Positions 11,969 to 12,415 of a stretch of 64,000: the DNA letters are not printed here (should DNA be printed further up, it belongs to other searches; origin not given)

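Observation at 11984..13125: AT-rich islet with a tandemly duplicated unknown 49-aa Cys/His module, once free and once fused to a membrane protein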

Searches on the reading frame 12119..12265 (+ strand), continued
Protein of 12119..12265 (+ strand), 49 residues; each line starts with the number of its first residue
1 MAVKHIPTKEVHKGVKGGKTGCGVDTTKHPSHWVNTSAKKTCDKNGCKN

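Call 36: fold_search(model_id=the predicted structure, library=viral)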
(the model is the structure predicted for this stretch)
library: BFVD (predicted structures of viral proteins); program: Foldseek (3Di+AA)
matches with E <= 10: 95; with E <= 0.001: 0
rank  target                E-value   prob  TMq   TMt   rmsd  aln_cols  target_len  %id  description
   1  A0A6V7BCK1            1.4e+00  0.10  0.39  0.25   9.0        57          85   19  (no name in the UniProt tables at hand)
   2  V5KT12                1.6e+00  0.20  0.46  0.45   4.5        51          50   18  Hyphothetical protein [Escherichia phage 4MG]
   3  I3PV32                1.9e+00  0.15  0.43  0.42   5.7        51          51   12  Uncharacterized protein [Clostridium phage phiCPV4]
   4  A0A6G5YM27            2.1e+00  0.15  0.44  0.24   5.1        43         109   21  (no name in the UniProt tables at hand)
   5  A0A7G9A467            2.5e+00  0.18  0.51  0.46   5.2        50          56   12  Uncharacterized protein [Bacteriophage sp.]
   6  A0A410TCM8            2.8e+00  0.14  0.46  0.43   5.2        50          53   14  Uncharacterized protein [Gordonia phage Duffington]
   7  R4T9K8                2.8e+00  0.11  0.43  0.33   4.4        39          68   18  (no name in the UniProt tables at hand)
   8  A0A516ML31            3.0e+00  0.15  0.43  0.42   3.7        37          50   19  (no name in the UniProt tables at hand)
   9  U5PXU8                3.0e+00  0.04  0.35  0.17  10.3        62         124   16  Uncharacterized protein [Bacillus phage Spock]
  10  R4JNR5                3.4e+00  0.08  0.39  0.33   3.6        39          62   15  (no name in the UniProt tables at hand)
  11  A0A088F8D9            3.7e+00  0.12  0.41  0.28   2.4        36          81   19  (no name in the UniProt tables at hand)
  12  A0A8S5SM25            3.7e+00  0.07  0.40  0.45  10.1        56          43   20  Uncharacterized protein [Phage sp. ctgh419]
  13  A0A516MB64            3.9e+00  0.12  0.44  0.44   4.7        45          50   22  (no name in the UniProt tables at hand)
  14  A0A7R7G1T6            3.9e+00  0.08  0.42  0.35   6.9        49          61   18  (no name in the UniProt tables at hand)
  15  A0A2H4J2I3            3.9e+00  0.07  0.39  0.28   5.5        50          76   14  Uncharacterized protein [uncultured Caudovirales phage]
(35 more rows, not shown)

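Call 51: search_protein_families(library=pfam, alignment_id=A3, max_evalue=0.00001)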
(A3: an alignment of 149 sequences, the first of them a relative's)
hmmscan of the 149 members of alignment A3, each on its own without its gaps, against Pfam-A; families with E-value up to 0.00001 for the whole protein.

A. member 1, L001:5000-5902:+ (301 aa): 0 families

B. families by the number of members that match (of 149 scanned): 122 families (the first 25 are shown)
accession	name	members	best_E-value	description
PF04313.20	HSDR_N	5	3.1e-50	Type I restriction enzyme R protein N terminus (HSDR_N)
PF01809.23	YidD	4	1.1e-08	Putative membrane protein insertion efficiency factor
PF18766.7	SWI2_SNF2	3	3.2e-79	SWI2/SNF2 ATPase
PF00589.27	Phage_integrase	3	8.5e-31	Phage integrase family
PF04851.21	ResIII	3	7.1e-22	Type III restriction enzyme, res subunit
PF01381.28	HTH_3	3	3.3e-13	Helix-turn-helix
PF12867.12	DinB_2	3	3.1e-11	DinB superfamily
PF01844.29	HNH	3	6.5e-11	HNH endonuclease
PF13588.12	HSDR_N_2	3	1.2e-10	Type I restriction enzyme R protein N terminus (HSDR_N)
PF12686.12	DUF3800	3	1.9e-10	Protein of unknown function (DUF3800)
PF13560.12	HTH_31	3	1.1e-06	Helix-turn-helix domain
PF11867.13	T1RH-like_C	2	3.2e-115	Type I restriction enzyme HindI endonuclease subunit-like, C-terminal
PF13561.12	adh_short_C2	2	5.4e-58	Enoyl-(Acyl carrier protein) reductase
PF00106.31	adh_short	2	1.4e-53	short chain dehydrogenase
PF05163.17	DinB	2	1.5e-27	DinB family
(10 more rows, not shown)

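Call 52: search_protein_families(library=padloc, alignment_id=A3, max_evalue=0.00001)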
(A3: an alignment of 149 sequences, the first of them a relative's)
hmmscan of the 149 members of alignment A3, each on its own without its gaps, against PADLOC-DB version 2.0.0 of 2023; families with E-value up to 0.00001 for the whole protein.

A. member 1, L001:5000-5902:+ (301 aa): 0 families

B. families by the number of members that match (of 149 scanned): 196 families (the first 25 are shown)
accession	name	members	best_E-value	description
PDLC04353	PDC-M04A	3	5e-18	-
PDLC04354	PDC-M04A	3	1.5e-06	-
PDLC03040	REase_I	2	0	Type I restriction enzyme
PDLC04919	PDC-S13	2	1.4e-113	-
PDLC03083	Specificity_I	2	1.2e-98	Type I specificity subunit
PDLC03041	REase_I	2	1.1e-75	Type I restriction enzyme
PDLC04918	PDC-S13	2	3.8e-73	-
PDLC03044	REase_I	2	1.7e-72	Type I restriction enzyme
PDLC03048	REase_I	2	6.4e-54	Type I restriction enzyme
PDLC04140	mad8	2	5.8e-47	mads_8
PDLC04871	PDC-S05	2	2.9e-28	-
PDLC05062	PDC-S66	2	2.4e-24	-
PDLC03046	REase_I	2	1.6e-22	Type I restriction enzyme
PDLC03045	REase_I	2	1.6e-14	Type I restriction enzyme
PDLC04920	PDC-S13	2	2e-14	-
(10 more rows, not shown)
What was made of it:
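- See also calls 51 and 52.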

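Call 67: find_encoding_contigs(protein=P0122, flank=4000, max_places=4)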
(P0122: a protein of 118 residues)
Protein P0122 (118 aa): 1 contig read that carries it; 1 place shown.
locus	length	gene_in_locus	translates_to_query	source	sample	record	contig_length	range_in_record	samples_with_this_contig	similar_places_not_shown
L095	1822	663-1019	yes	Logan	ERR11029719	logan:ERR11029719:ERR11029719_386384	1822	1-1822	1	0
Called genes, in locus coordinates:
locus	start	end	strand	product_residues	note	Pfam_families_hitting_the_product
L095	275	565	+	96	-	-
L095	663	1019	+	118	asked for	-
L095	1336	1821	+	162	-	?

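Call 68: find_encoding_contigs(protein=P0131, flank=4000, max_places=4)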
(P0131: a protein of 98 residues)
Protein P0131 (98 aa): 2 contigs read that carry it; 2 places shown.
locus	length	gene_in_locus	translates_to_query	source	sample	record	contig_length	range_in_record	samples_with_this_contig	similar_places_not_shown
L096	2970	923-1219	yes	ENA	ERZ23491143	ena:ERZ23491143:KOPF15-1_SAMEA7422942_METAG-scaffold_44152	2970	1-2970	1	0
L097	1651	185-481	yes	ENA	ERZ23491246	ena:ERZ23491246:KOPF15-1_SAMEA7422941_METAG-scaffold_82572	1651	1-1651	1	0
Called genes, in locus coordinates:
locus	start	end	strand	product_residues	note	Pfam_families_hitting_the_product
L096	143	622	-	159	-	PF13347:MFS_2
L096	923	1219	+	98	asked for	-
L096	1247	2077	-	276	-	PF09347:DUF1989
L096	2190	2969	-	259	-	?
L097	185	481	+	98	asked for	-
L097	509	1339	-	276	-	PF09347:DUF1989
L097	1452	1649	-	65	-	?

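Call 70: search_protein_families(library=pfam, alignment_id=A2, max_evalue=10)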
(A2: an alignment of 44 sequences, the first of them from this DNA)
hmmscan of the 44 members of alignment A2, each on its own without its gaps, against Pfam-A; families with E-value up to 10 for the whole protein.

A. member 1, seq(49 aa): 0 families

B. families by the number of members that match (of 44 scanned): 4 families
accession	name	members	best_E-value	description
PF22110.2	TFIIIA_zf-C2H2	2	0.21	TFIIIA, beta-beta-alpha zinc finger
PF00970.30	FAD_binding_6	1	0.086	Oxidoreductase FAD-binding domain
PF25827.1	TVHS-like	1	0.23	Tepsin VHS/ENTH-like domain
PF01721.23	Bacteriocin_II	1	0.71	Class II bacteriocin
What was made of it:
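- On Ribosomally made peptide / class II bacteriocin precursor: One member gave a Bacteriocin_II hit at E=0.71, which is noise (call 70).
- Tried and rejected: Pfam at E<=10 over 44 family members (call 70).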

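Call 76: search_protein_families(library=pfam, proteins=[L002:6402-6998:+, L006:6353-7402:+, L010:6384-7016:+, L018:6364-8217:+, L020:6331-6771:+, L022:6336-7382:+, L025:6248-7027:+, L026:6249-7025:+, L028:6263-7639:+, L031:6317-7168:+], max_evalue=0.001)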
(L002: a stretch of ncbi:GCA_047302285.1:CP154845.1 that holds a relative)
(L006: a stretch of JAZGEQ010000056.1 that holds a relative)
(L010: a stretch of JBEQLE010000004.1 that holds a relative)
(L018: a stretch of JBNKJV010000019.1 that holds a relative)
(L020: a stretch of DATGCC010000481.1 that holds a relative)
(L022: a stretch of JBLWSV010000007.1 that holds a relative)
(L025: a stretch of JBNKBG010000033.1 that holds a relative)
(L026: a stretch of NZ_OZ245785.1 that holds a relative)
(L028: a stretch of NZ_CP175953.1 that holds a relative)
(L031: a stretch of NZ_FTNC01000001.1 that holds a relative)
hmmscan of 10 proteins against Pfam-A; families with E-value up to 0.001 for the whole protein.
L002:6402-6998:+ (199 aa): 2 families
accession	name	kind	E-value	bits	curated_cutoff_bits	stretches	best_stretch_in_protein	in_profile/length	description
PF04471.18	Mrr_cat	-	6.2e-20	71.9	21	1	65-172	3-114/115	Restriction endonuclease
PF22722.2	NA-iREase1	-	0.00081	19.8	27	0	83-171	14-106/106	NACHT-associated inactive Restriction Endonuclease 1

L006:6353-7402:+ (350 aa): 2 families
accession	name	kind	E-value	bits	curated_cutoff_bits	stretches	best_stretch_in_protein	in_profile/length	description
PF04313.20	HSDR_N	-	1.6e-18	67.8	25.1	1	52-125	117-197/198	Type I restriction enzyme R protein N terminus (HSDR_N)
PF13588.12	HSDR_N_2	-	4.3e-10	40.1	25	1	24-119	2-95/110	Type I restriction enzyme R protein N terminus (HSDR_N)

L010:6384-7016:+ (211 aa): 1 family
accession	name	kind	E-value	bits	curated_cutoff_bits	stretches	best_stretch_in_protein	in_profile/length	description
PF01844.29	HNH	-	6.5e-11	42.7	21.4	1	146-196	1-45/47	HNH endonuclease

L018:6364-8217:+ (618 aa): 3 families
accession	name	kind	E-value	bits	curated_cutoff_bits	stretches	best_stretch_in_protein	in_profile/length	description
PF10593.14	Z1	-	1.7e-21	77.3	25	1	255-439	2-193/228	Z1 domain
PF18766.7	SWI2_SNF2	-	3.3e-07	30.6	26.7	1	38-207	5-163/221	SWI2/SNF2 ATPase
PF04851.21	ResIII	-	8.2e-06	26.3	22.5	1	39-201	12-164/164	Type III restriction enzyme, res subunit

L020:6331-6771:+ (147 aa): 1 family
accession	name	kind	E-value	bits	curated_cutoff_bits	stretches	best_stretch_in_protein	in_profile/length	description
PF12867.12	DinB_2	-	7.2e-06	26.9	24.8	1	19-127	11-127/128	DinB superfamily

L022:6336-7382:+ (349 aa): 3 families
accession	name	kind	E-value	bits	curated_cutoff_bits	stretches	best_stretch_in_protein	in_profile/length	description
PF04313.20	HSDR_N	-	9e-17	62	25.1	1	61-125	124-197/198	Type I restriction enzyme R protein N terminus (HSDR_N)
PF13588.12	HSDR_N_2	-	1.2e-10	41.9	25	1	24-119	2-95/110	Type I restriction enzyme R protein N terminus (HSDR_N)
PF23450.1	KIAA2026_hel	-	0.00067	20.4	27.8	0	81-139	64-123/142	KIAA2026 helical domain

L025:6248-7027:+ (260 aa): 1 family
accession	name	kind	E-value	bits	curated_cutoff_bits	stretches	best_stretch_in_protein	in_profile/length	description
PF14947.12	HTH_45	-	0.0006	20.2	25.5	0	224-253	39-67/77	Winged helix-turn-helix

L026:6249-7025:+ (259 aa): 1 family
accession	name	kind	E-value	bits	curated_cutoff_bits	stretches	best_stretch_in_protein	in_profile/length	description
PF14279.12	HNH_5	-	3.8e-12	46.4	27.5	1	3-53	1-52/56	HNH endonuclease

L028:6263-7639:+ (459 aa): 0 families

L031:6317-7168:+ (284 aa): 0 families

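Call 77: search_protein_families(library=pfam, proteins=[L033:6290-6997:+, L034:6259-9468:+, L038:6368-6853:+, L041:6256-7080:+, L043:6204-6758:+, L051:6017-7150:+, L054:6356-7327:+, L059:6341-8251:+, L064:6386-7270:+, L071:6282-7163:+], max_evalue=0.001)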
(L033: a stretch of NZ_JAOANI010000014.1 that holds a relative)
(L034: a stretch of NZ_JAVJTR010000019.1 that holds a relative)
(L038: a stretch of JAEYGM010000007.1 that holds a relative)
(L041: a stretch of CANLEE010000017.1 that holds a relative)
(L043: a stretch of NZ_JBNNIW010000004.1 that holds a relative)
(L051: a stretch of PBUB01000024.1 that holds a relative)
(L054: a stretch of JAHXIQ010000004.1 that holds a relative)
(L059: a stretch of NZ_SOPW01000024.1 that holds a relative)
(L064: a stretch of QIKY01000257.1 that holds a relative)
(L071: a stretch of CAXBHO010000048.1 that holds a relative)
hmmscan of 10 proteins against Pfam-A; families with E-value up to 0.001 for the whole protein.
L033:6290-6997:+ (236 aa): 1 family
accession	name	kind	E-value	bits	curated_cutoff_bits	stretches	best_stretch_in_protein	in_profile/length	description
PF13091.12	PLDc_2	-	2.8e-11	43.8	27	1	15-131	2-130/132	PLD-like domain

L034:6259-9468:+ (1070 aa): 3 families
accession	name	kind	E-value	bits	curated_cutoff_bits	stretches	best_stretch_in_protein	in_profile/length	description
PF00149.33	Metallophos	-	2.1e-17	64.6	21.5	1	26-273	1-190/191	Calcineurin-like phosphoesterase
PF24406.1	nSTAND_NTPase4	-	1.3e-07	32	27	1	675-733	1-58/58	Novel STAND NTPase 4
PF12850.12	Metallophos_2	-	0.00057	20.3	27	0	27-130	2-70/154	Calcineurin-like phosphoesterase superfamily domain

L038:6368-6853:+ (162 aa): 2 families
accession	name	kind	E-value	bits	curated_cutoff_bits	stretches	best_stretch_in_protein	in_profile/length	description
PF15916.11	DUF4743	-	0.00042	20.8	25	1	74-117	54-97/118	Domain of unknown function (DUF4743)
PF13408.12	Zn_ribbon_recom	-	0.00093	20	25.3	1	3-45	17-58/58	Recombinase zinc beta ribbon domain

L041:6256-7080:+ (275 aa): 1 family
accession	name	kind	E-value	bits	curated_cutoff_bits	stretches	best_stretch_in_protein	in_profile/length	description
PF01145.31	Band_7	-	1e-32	114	23.6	1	6-189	2-175/176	SPFH domain / Band 7 family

L043:6204-6758:+ (185 aa): 6 families
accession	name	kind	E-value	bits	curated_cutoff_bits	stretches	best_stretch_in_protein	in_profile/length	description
PF13518.12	HTH_28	-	2.2e-18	66.4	25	2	19-69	1-50/52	Helix-turn-helix domain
PF13551.12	HTH_29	-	4.9e-12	46.2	28.1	1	21-72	2-54/64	Winged helix-turn helix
PF13565.12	HTH_32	-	6.6e-09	36.6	33.7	1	47-96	1-56/73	Homeodomain-like domain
PF13384.12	HTH_23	-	3.9e-06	27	24.6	1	20-63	7-49/50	Homeodomain-like domain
PF01527.26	HTH_Tnp_1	-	1.4e-05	25.6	24.1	1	13-65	5-56/75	Transposase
PF09607.16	BrkDBD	-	2.2e-05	24.8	23.4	0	15-54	6-48/58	Brinker DNA-binding domain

L051:6017-7150:+ (378 aa): 1 family
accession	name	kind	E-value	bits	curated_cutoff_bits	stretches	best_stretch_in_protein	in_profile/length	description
PF13289.12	SIR2_2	-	2.1e-07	31.5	24.5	1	177-321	2-118/141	SIR2-like domain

L054:6356-7327:+ (324 aa): 0 families

L059:6341-8251:+ (637 aa): 5 families
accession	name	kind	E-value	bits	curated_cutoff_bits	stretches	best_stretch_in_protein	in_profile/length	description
PF18180.6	LD_cluster3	-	8.3e-18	65.1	25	1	451-602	10-155/170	SLOG cluster3 family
PF18163.6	LD_cluster2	-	1.6e-14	54.6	25.3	1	513-613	115-218/264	SLOG cluster2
PF13676.11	TIR_2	-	4.4e-13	50.2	28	1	160-251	2-98/122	TIR domain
PF08937.16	ThsB_TIR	-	1.7e-08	35.2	21.2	1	199-246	48-95/100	Thoeris protein ThsB, TIR-like domain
PF18185.7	STALD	-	3.6e-08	33.5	24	1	519-612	87-182/211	Sir2- and TIR-associating SLOG family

L064:6386-7270:+ (295 aa): 1 family
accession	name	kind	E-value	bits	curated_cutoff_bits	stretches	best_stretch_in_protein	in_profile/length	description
PF00557.29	Peptidase_M24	-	8.3e-36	124.2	23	1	30-258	2-208/208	Metallopeptidase family M24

L071:6282-7163:+ (294 aa): 1 family
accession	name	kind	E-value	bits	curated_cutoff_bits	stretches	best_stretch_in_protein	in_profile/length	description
PF13365.12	Trypsin_2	-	6.6e-09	37.1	27.6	1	34-236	2-144/144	Trypsin-like peptidase domain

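Call 79: search_protein_families(library=pfam, proteins=[L005:6226-6945:+, L014:6195-6827:+, L016:2880-3416:+, L021:6402-6989:+, L027:576-1016:+, L063:688-1467:+, L070:6188-6718:+, L074:2485-4152:+, L078:6157-6660:+, L079:6357-6953:+], max_evalue=0.001)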
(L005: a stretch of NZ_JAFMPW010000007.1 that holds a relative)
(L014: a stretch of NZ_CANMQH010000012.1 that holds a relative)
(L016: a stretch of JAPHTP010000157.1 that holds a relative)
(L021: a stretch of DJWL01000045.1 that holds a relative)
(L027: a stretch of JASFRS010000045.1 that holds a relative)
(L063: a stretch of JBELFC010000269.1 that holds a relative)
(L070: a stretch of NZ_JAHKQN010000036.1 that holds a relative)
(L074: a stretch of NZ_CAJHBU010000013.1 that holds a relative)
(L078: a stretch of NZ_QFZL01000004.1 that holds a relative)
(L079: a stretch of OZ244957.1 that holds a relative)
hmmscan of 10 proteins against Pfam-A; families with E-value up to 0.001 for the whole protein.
L005:6226-6945:+ (240 aa): 0 families

L014:6195-6827:+ (211 aa): 0 families

L016:2880-3416:+ (179 aa): 1 family
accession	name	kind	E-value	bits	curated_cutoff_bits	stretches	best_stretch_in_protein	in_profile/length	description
PF19495.4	DUF6030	-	9.7e-05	22.5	26.7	1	45-163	92-214/254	Family of unknown function (DUF6030)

L021:6402-6989:+ (196 aa): 0 families

L027:576-1016:+ (147 aa): 2 families
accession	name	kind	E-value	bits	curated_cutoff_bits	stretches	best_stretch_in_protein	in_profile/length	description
PF05163.17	DinB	-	2.1e-16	60.8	23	1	16-139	38-159/165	DinB family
PF12867.12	DinB_2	-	8.4e-06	26.7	24.8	1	21-117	33-127/128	DinB superfamily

L063:688-1467:+ (260 aa): 0 families

L070:6188-6718:+ (177 aa): 0 families

L074:2485-4152:+ (556 aa): 3 families
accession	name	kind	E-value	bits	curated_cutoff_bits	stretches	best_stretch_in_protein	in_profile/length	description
PF13304.12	AAA_21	-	1.1e-15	59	27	1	25-295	1-303/304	AAA domain, putative AbiEii toxin, Type IV TA system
PF13175.12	AAA_15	-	2.8e-13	50.7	32.1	2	20-75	22-76/374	AAA ATPase domain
PF20469.4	OLD-like_TOPRIM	-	5e-05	24.2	23.2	1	345-413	1-67/67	Overcoming lysogenization defect protein-like, TOPRIM domain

L078:6157-6660:+ (168 aa): 0 families

L079:6357-6953:+ (199 aa): 0 families
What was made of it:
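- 11 of 30 same-strand downstream genes of at least 140 aa carry Mrr, HsdR-N, HNH, Z1-SNF2, PLD, SIR2, TIR-SLOG, STAND or OLD-type domains (calls 76, 77, 79). 11 of 30 downstream neighbours are defence-type effectors (calls 76, 77, 79).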
